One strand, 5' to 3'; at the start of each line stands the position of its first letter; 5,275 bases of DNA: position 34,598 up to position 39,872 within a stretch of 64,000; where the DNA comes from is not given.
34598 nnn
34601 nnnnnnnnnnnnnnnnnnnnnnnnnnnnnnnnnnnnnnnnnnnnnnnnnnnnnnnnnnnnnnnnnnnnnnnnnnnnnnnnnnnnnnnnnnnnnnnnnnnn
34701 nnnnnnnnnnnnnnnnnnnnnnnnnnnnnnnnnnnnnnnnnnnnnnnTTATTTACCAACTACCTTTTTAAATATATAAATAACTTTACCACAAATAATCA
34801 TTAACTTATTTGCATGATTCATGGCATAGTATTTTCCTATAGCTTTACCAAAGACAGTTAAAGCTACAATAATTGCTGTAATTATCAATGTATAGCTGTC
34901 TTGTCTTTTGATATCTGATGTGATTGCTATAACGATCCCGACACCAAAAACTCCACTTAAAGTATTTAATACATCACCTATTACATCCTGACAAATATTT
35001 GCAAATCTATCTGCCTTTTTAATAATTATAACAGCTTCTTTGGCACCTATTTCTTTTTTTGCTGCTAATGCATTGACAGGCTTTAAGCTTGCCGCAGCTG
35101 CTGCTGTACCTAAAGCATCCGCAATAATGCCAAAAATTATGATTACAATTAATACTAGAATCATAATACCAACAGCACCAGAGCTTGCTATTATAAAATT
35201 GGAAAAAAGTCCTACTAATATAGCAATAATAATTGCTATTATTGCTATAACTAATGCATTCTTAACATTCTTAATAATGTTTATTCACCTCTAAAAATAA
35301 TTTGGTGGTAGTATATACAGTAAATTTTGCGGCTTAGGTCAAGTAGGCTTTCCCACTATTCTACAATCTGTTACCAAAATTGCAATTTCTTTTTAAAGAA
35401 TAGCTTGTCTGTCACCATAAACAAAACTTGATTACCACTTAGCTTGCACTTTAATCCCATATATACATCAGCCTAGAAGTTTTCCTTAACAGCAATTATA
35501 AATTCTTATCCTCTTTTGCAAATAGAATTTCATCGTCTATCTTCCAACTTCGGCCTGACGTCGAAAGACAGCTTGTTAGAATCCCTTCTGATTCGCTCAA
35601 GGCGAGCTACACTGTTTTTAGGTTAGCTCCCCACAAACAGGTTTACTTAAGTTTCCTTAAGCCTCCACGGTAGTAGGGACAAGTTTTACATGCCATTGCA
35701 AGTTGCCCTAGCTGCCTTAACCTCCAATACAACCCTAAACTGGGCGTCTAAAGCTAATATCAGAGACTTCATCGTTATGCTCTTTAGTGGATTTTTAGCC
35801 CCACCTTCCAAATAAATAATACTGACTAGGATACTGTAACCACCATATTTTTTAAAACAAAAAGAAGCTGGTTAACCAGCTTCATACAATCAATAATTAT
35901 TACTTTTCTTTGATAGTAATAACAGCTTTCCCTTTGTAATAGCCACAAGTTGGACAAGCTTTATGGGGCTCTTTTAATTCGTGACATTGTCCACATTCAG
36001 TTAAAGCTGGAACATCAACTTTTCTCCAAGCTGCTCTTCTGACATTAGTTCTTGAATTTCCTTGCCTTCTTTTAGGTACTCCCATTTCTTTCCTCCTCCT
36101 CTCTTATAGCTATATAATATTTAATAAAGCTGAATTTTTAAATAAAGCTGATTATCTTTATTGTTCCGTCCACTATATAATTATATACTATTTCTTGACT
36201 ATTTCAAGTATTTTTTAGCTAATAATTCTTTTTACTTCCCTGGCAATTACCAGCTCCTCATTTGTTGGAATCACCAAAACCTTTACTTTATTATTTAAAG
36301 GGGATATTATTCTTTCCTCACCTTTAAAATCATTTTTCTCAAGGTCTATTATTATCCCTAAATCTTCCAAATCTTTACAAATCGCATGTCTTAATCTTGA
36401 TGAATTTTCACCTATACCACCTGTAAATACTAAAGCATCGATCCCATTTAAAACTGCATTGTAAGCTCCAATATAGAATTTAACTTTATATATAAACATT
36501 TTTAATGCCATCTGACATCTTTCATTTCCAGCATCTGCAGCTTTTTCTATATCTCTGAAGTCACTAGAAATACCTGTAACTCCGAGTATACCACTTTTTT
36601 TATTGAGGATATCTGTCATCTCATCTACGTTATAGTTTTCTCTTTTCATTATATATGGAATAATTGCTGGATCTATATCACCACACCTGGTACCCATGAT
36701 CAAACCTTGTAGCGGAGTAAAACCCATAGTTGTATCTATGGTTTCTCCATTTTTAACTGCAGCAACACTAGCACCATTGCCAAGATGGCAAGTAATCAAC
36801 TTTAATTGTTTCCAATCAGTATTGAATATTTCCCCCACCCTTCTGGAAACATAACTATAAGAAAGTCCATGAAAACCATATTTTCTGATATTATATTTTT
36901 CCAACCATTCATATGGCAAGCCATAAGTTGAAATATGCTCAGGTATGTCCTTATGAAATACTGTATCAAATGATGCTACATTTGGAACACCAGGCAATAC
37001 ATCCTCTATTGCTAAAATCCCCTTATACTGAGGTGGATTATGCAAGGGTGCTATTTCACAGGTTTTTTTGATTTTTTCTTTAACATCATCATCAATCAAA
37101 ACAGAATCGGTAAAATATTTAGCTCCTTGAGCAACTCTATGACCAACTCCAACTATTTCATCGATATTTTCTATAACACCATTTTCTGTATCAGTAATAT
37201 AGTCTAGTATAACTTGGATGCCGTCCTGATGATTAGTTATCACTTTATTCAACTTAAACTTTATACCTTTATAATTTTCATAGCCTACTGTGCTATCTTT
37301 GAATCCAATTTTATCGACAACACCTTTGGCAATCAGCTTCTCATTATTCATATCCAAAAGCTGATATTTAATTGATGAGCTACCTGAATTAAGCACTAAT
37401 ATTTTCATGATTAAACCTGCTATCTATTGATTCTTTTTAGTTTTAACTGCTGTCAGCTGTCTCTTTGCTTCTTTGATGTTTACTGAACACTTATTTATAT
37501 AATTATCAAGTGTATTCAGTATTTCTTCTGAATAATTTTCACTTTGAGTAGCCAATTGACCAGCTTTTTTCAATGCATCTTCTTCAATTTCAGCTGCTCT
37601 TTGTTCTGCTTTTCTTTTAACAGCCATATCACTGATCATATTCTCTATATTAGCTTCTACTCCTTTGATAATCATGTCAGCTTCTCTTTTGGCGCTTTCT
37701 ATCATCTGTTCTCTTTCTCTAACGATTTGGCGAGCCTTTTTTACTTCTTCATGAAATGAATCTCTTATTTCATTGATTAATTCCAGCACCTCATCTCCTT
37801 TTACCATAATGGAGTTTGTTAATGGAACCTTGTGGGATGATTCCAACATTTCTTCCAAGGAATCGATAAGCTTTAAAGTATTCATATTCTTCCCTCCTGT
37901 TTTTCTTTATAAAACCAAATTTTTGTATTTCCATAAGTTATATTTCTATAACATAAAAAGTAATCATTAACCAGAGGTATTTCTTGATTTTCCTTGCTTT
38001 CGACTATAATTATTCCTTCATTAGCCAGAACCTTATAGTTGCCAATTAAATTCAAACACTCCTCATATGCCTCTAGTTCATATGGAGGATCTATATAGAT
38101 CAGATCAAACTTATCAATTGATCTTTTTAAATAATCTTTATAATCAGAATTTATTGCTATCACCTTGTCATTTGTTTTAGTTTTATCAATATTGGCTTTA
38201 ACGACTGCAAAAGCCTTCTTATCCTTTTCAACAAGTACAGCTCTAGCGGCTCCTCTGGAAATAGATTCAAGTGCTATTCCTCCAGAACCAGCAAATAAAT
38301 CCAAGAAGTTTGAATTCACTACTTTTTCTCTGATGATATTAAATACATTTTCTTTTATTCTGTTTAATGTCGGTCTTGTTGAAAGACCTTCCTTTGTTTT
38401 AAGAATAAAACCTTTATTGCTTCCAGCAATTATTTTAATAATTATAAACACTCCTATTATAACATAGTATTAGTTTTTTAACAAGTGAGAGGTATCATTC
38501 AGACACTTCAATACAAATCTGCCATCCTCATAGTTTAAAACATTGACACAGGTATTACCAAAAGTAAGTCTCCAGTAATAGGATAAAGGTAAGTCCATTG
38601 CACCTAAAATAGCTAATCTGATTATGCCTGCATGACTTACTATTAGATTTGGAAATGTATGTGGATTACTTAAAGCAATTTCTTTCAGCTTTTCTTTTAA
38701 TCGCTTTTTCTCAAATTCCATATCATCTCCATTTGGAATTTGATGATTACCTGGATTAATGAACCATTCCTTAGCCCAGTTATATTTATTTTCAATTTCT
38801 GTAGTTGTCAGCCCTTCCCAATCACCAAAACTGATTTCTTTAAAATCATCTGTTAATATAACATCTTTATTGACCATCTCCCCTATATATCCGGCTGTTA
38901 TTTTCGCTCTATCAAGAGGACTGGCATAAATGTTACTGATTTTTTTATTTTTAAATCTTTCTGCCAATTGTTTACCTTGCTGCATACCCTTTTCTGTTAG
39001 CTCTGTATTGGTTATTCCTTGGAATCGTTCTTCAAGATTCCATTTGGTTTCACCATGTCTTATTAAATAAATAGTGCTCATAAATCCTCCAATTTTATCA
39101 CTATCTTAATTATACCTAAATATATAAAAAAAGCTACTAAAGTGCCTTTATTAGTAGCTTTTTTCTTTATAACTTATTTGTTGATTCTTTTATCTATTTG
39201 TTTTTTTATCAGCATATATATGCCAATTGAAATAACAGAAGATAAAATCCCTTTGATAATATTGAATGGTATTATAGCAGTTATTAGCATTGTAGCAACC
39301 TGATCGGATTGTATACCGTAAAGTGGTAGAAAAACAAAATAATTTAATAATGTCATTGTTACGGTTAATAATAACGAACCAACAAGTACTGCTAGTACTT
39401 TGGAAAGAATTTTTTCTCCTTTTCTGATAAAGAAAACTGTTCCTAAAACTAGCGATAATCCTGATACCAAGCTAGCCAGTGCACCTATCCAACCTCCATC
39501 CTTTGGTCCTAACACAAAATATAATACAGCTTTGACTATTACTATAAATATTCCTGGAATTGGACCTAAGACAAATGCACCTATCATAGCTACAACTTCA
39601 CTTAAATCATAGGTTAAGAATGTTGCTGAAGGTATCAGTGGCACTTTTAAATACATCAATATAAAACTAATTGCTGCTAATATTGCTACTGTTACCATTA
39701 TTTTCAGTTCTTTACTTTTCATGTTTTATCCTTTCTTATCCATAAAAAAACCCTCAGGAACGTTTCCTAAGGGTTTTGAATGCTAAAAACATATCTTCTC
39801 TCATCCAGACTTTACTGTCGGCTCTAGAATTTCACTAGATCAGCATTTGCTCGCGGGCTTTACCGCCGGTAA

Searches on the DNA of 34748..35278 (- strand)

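Call 15: search_rna_families(sources=[L001, L002, L003, L004, L005, L006, L007, L008, L009, L010, L011, L012, L013, L014], threshold=gathering)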
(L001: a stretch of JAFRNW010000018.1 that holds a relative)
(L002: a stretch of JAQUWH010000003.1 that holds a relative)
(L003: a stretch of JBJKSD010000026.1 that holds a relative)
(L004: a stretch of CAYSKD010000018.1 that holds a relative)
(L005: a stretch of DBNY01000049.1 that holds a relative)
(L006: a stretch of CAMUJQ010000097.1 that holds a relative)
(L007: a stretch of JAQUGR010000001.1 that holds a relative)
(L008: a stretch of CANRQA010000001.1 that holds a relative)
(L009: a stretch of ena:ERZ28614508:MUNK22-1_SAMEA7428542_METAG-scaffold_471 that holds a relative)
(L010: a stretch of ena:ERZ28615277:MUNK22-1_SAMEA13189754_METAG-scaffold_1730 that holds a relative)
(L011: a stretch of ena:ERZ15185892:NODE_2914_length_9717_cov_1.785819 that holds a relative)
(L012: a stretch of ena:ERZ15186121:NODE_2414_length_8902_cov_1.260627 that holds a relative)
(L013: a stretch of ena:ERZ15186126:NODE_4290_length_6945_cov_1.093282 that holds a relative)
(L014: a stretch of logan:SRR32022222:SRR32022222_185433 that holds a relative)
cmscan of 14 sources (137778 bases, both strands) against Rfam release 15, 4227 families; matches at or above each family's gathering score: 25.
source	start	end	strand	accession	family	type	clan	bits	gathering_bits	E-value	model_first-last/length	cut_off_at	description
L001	5320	5948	+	RF01071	OLE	Gene;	-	498.5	50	6.3e-143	1-616/616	no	Ornate Large Extremophilic RNA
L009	5307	5876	+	RF01071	OLE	Gene;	-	398.3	50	3.3e-113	1-616/616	no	Ornate Large Extremophilic RNA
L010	5307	5876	+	RF01071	OLE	Gene;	-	398.3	50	3.3e-113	1-616/616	no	Ornate Large Extremophilic RNA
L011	5307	5876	+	RF01071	OLE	Gene;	-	398.3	50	3.3e-113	1-616/616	no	Ornate Large Extremophilic RNA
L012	159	728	+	RF01071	OLE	Gene;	-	398.3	50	3.3e-113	1-616/616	no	Ornate Large Extremophilic RNA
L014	4118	4687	+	RF01071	OLE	Gene;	-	398.3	50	3.3e-113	1-616/616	no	Ornate Large Extremophilic RNA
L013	3908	4453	+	RF01071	OLE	Gene;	-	342.5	50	1.3e-96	1-616/616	no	Ornate Large Extremophilic RNA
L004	3285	3866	+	RF01071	OLE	Gene;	-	337.5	50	3.8e-95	1-616/616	no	Ornate Large Extremophilic RNA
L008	5145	5733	+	RF01071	OLE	Gene;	-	333.3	50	6.5e-94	1-616/616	no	Ornate Large Extremophilic RNA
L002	5312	5906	+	RF01071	OLE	Gene;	-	326.9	50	5.2e-92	1-616/616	no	Ornate Large Extremophilic RNA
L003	5435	5974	+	RF01071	OLE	Gene;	-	282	50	1.1e-78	1-616/616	no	Ornate Large Extremophilic RNA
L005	5287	5827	+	RF01071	OLE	Gene;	-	262.3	50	8e-73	1-616/616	no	Ornate Large Extremophilic RNA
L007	5306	5962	+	RF01071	OLE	Gene;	-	169.9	50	2e-45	1-616/616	no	Ornate Large Extremophilic RNA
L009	1266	1377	+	RF00050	FMN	Cis-reg; riboswitch;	-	116.2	66.2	4.5e-26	1-138/138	no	FMN riboswitch aptamer (RFN element)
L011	1266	1377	+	RF00050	FMN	Cis-reg; riboswitch;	-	116.2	66.2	4.5e-26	1-138/138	no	FMN riboswitch aptamer (RFN element)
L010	1266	1377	+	RF00050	FMN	Cis-reg; riboswitch;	-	115.2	66.2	8.5e-26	1-138/138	no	FMN riboswitch aptamer (RFN element)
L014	77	188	+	RF00050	FMN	Cis-reg; riboswitch;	-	115.2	66.2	8.5e-26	1-138/138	no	FMN riboswitch aptamer (RFN element)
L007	1273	1384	+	RF00050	FMN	Cis-reg; riboswitch;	-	106.6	66.2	1.9e-23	1-138/138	no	FMN riboswitch aptamer (RFN element)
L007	8967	9039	-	RF00005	tRNA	Gene; tRNA;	CL00001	65.5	29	1.2e-11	1-71/71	no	tRNA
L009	9077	9149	-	RF00005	tRNA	Gene; tRNA;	CL00001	65.5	29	1.2e-11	1-71/71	no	tRNA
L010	9077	9149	-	RF00005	tRNA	Gene; tRNA;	CL00001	65.5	29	1.2e-11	1-71/71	no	tRNA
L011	9077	9149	-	RF00005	tRNA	Gene; tRNA;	CL00001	65.5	29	1.2e-11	1-71/71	no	tRNA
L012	3929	4001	-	RF00005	tRNA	Gene; tRNA;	CL00001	65.5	29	1.2e-11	1-71/71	no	tRNA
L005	8207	8279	+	RF00005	tRNA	Gene; tRNA;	CL00001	61.2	29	1.8e-10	1-71/71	no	tRNA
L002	281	353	+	RF00005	tRNA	Gene; tRNA;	CL00001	59.6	29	5e-10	1-71/71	no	tRNA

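Call 23: search_rna_families(sources=[L015, L018, L019, L022, L023, L024, L025, L021, L020], threshold=gathering)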
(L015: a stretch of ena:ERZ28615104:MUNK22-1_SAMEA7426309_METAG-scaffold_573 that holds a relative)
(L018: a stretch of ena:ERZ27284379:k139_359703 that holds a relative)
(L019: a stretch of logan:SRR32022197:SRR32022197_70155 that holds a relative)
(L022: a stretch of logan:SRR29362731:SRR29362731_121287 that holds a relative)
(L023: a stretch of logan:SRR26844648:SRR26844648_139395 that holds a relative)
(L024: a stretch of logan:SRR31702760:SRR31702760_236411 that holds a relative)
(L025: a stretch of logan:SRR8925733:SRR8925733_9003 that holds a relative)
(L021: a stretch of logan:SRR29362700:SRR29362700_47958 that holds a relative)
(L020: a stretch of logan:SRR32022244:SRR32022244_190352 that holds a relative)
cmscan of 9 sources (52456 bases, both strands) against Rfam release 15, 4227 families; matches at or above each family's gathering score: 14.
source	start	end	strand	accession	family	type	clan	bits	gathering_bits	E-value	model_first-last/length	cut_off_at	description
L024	488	1055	+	RF01071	OLE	Gene;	-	417.4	50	2.8e-119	1-616/616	no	Ornate Large Extremophilic RNA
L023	458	1025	+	RF01071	OLE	Gene;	-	414.7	50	1.8e-118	1-616/616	no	Ornate Large Extremophilic RNA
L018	5439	6004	+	RF01071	OLE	Gene;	-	408.7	50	1.1e-116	1-616/616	no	Ornate Large Extremophilic RNA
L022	289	855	+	RF01071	OLE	Gene;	-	406.8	50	3.8e-116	1-616/616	no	Ornate Large Extremophilic RNA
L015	5462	6030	+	RF01071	OLE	Gene;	-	391.9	50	1e-111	1-616/616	no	Ornate Large Extremophilic RNA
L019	2879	3449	+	RF01071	OLE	Gene;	-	380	50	3.6e-108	1-616/616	no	Ornate Large Extremophilic RNA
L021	1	529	+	RF01071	OLE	Gene;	-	374.9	50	1.1e-106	39-616/616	5'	Ornate Large Extremophilic RNA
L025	2565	3108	+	RF01071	OLE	Gene;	-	281.8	50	4.8e-79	1-616/616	no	Ornate Large Extremophilic RNA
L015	1420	1533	+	RF00050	FMN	Cis-reg; riboswitch;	-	111.6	66.2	3.1e-25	1-138/138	no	FMN riboswitch aptamer (RFN element)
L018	1397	1508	+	RF00050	FMN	Cis-reg; riboswitch;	-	105.9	66.2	1.1e-23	1-138/138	no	FMN riboswitch aptamer (RFN element)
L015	9247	9319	-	RF00005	tRNA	Gene; tRNA;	CL00001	65.5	29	4.6e-12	1-71/71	no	tRNA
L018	9216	9288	-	RF00005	tRNA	Gene; tRNA;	CL00001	65.5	29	4.6e-12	1-71/71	no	tRNA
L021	5363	5435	-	RF00005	tRNA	Gene; tRNA;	CL00001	65.5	29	4.6e-12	1-71/71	no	tRNA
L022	5689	5744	-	RF00005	tRNA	Gene; tRNA;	CL00001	36.4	29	0.00045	17-71/71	5'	tRNA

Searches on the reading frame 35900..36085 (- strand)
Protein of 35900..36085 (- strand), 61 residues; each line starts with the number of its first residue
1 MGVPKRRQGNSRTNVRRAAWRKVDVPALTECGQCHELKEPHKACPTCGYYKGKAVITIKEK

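Call 6: search_protein_families(library=ncbifam, proteins=[window:35900-36085:-])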
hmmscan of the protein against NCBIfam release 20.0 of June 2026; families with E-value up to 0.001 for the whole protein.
window:35900-36085:- (61 aa): 1 family
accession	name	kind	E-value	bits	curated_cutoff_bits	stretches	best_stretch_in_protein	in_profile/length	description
TIGR01031.1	rpmF_bact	equivalog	1.5e-19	70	22.6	1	3-56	2-55/56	50S ribosomal protein L32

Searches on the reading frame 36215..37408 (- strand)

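Call 7: search_protein_families(library=ncbifam, proteins=[window:36215-37408:-])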
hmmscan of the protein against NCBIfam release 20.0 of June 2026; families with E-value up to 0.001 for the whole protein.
window:36215-37408:- (397 aa): 8 families
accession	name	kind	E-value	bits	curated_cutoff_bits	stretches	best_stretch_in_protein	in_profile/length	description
TIGR00016.1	ackA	subfamily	1.1e-150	502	293.4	1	1-396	4-404/405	acetate/propionate family kinase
NF009063.0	PRK12397.1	equivalog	2.5e-133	444.6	659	1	2-395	4-392/404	acetate/propionate family kinase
NF005520.0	PRK07157.1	equivalog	2.1e-120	402.5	561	1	1-395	3-397/400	acetate kinase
NF009045.0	PRK12379.1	equivalog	7e-115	384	580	1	3-392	7-389/402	propionate kinase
NF009099.0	PRK12440.1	equivalog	3.1e-104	349.1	693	1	3-392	6-393/397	acetate/propionate family kinase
NF005462.0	PRK07058.1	equivalog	4.4e-91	305.8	486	1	3-396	6-390/396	acetate/propionate family kinase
NF002834.0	PRK03011.1-5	subfamily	1.1e-27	97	222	1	175-350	150-323/357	butyrate kinase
TIGR02707.1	butyr_kinase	equivalog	3.7e-23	82.1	289.1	1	175-343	147-313/351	butyrate kinase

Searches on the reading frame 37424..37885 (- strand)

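Call 7: search_protein_families(library=ncbifam, proteins=[window:37424-37885:-])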
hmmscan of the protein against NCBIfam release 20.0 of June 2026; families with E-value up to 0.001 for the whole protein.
window:37424-37885:- (153 aa): 1 family
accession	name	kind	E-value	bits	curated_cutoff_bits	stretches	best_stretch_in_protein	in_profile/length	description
NF050102.1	DivIVA_Wag31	equivalog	4.8e-05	23.4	260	1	25-131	109-214/256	DivIVA-like cell division protein Wag31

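Call 8: search_protein_families(library=pfam, proteins=[window:37424-37885:-], max_evalue=0.1)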
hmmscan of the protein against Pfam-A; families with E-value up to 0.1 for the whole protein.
window:37424-37885:- (153 aa): 2 families
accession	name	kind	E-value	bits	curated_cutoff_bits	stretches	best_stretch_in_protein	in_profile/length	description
PF05103.18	DivIVA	-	0.00076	19.9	28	1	93-150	72-129/131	DivIVA protein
PF07464.16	ApoLp-III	-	0.099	13.2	36.3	0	35-140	22-128/146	Apolipophorin-III precursor (apoLp-III)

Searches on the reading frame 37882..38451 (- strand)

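Call 7: search_protein_families(library=ncbifam, proteins=[window:37882-38451:-])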
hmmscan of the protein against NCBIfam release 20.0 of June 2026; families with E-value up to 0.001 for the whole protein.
window:37882-38451:- (189 aa): 14 families
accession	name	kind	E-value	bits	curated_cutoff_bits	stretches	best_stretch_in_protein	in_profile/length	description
TIGR00095.1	TIGR00095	equivalog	6.3e-45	153.2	117.5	1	5-182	12-192/194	16S rRNA (guanine(966)-N(2))-methyltransferase RsmD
NF008157.0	PRK10909.1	equivalog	1.1e-30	107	302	1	5-186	13-193/199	16S rRNA (guanine(966)-N(2))-methyltransferase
TIGR03534.1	RF_mod_PrmC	equivalog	1.5e-10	41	199.1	1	34-124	78-166/253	peptide chain release factor N(5)-glutamine methyltransferase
TIGR00536.1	hemK_fam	subfamily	3.7e-10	39.3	115.5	1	27-124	96-192/286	HemK family protein methyltransferase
TIGR03533.1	L3_gln_methyl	equivalog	8.6e-10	38.4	229.7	1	32-124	109-199/284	50S ribosomal protein L3 N(5)-glutamine methyltransferase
NF046099.1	RSP_2647_MTase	equivalog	7.5e-07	28.3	600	1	45-124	217-299/391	RSP_2647 family RNA methyltransferase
NF033380.1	Rlm_2499C5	equivalog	8.7e-07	28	650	1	46-149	221-325/391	23S rRNA (cytosine(2499)-C(5))-methyltransferase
NF047853.1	tRm6a37MtseTrmN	equivalog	2e-06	27.7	350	1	47-128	45-128/244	tRNA(1)(Val) (adenine(37)-N(6))-methyltransferase TrmN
NF047823.1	tRNAwyosTaw2Pyroc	equivalog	2e-06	27.4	550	1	47-113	127-193/277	tRNA(Phe) (4-demethylwyosine(37)-C(7)) aminocarboxypropyltransferase Taw2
TIGR02469.1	CbiT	equivalog_domain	2.7e-06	27.7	78.3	1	46-121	20-95/124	precorrin-6Y C5,15-methyltransferase (decarboxylating) subunit CbiT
NF008748.0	PRK11783.1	equivalog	2.7e-06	25.9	466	1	38-123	534-620/704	bifunctional 23S rRNA (guanine(2069)-N(7))-methyltransferase RlmK/23S rRNA (guanine(2445)-N(2))-methyltransferase RlmL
NF001556.0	PRK00377.1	equivalog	1.9e-05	24.5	238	1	47-121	42-118/198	cobalt-precorrin-6Y C(15)-methyltransferase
NF053718.1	23SC1962Mtase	equivalog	0.00012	21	575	1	41-124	206-290/383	23S rRNA (cytosine(1962)-C(5))-methyltransferase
NF011707.0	PRK15128.1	equivalog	0.00029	19.8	712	1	40-141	215-320/396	23S rRNA (cytosine(1962)-C(5))-methyltransferase RlmI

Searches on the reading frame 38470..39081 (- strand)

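Call 7: search_protein_families(library=ncbifam, proteins=[window:38470-39081:-])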
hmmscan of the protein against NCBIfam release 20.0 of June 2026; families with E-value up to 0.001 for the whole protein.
window:38470-39081:- (203 aa): 19 families
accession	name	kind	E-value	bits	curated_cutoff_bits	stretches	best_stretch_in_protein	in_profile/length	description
TIGR03162.1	ribazole_cobC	equivalog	4.5e-40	136.9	162.9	1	4-182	1-176/176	alpha-ribazole phosphatase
NF045917.1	PhserinePhPspA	equivalog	1.6e-38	132.5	350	1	2-200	2-200/211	phosphoserine phosphatase PspA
NF005567.0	PRK07238.1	equivalog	6.2e-36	124.5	326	1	3-200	179-377/378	bifunctional RNase H/acid phosphatase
NF009994.0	PRK13463.1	equivalog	7.2e-31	107.6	277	1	2-200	3-202/203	phosphoserine phosphatase 1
NF011580.0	PRK15004.1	equivalog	5.7e-29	101.6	250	1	4-199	3-198/203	adenosylcobalamin/alpha-ribazole phosphatase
NF002901.0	PRK03482.1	equivalog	1.7e-28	99.7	261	1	1-189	1-189/215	2,3-diphosphoglycerate-dependent phosphoglycerate mutase GpmB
TIGR03848.1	MSMEG_4193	subfamily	1.5e-25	89.9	203.85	1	3-198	1-200/204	MSMEG_4193 family putative phosphomutase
NF038349.1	dPGM_arch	equivalog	3e-20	72.9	225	1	5-188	2-175/194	2,3-diphosphoglycerate-dependent phosphoglycerate mutase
NF009993.0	PRK13462.1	equivalog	6.3e-20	71.7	226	1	4-198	8-195/203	acid phosphatase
NF010713.0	PRK14115.1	equivalog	7e-13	48.4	305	1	1-101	1-106/248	2,3-diphosphoglycerate-dependent phosphoglycerate mutase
TIGR01258.1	pgm_1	subfamily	1.1e-12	47.9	81.7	1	4-101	3-105/245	2,3-bisphosphoglycerate-dependent phosphoglycerate mutase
NF002339.0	PRK01295.1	equivalog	5.2e-12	45.7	316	1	3-101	4-107/206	2,3-bisphosphoglycerate-dependent phosphoglycerate mutase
NF010714.0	PRK14116.1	equivalog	4.3e-10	39.5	401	1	1-100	1-105/229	2,3-diphosphoglycerate-dependent phosphoglycerate mutase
NF002217.0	PRK01112.1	equivalog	8e-10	38.5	320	1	1-63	1-63/228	2,3-bisphosphoglycerate-dependent phosphoglycerate mutase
NF010718.0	PRK14120.1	equivalog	5.5e-09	35.7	366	1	2-101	5-109/249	phosphoglyceromutase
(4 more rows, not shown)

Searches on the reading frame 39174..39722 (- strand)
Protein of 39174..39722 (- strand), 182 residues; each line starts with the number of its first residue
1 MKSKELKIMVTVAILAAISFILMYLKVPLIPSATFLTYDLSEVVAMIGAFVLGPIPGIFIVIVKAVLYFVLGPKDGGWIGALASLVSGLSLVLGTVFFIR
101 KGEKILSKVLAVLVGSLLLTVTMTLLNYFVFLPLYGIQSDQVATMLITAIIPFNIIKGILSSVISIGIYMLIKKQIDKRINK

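Call 7: search_protein_families(library=ncbifam, proteins=[window:39174-39722:-])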
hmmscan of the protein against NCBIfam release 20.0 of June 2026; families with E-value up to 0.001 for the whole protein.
window:39174-39722:- (182 aa): 1 family
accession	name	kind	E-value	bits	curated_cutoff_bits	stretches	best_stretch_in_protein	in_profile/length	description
NF046054.1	memb_MPN527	equivalog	5.7e-10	39.6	80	1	9-135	5-142/211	MPN527 family putative ECF transporter permease subunit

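Call 8: search_protein_families(library=pfam, proteins=[window:39174-39722:-], max_evalue=0.1)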
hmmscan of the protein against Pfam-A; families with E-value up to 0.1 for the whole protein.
window:39174-39722:- (182 aa): 2 families
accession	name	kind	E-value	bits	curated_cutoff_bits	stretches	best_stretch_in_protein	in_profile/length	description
PF12822.12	ECF_trnsprt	-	9.2e-25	88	30.7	1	9-169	3-169/169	ECF transporter, substrate-specific component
PF07155.17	ECF-ribofla_trS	-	5.9e-08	33.3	26.7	1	6-174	4-172/172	ECF-type riboflavin transporter, S component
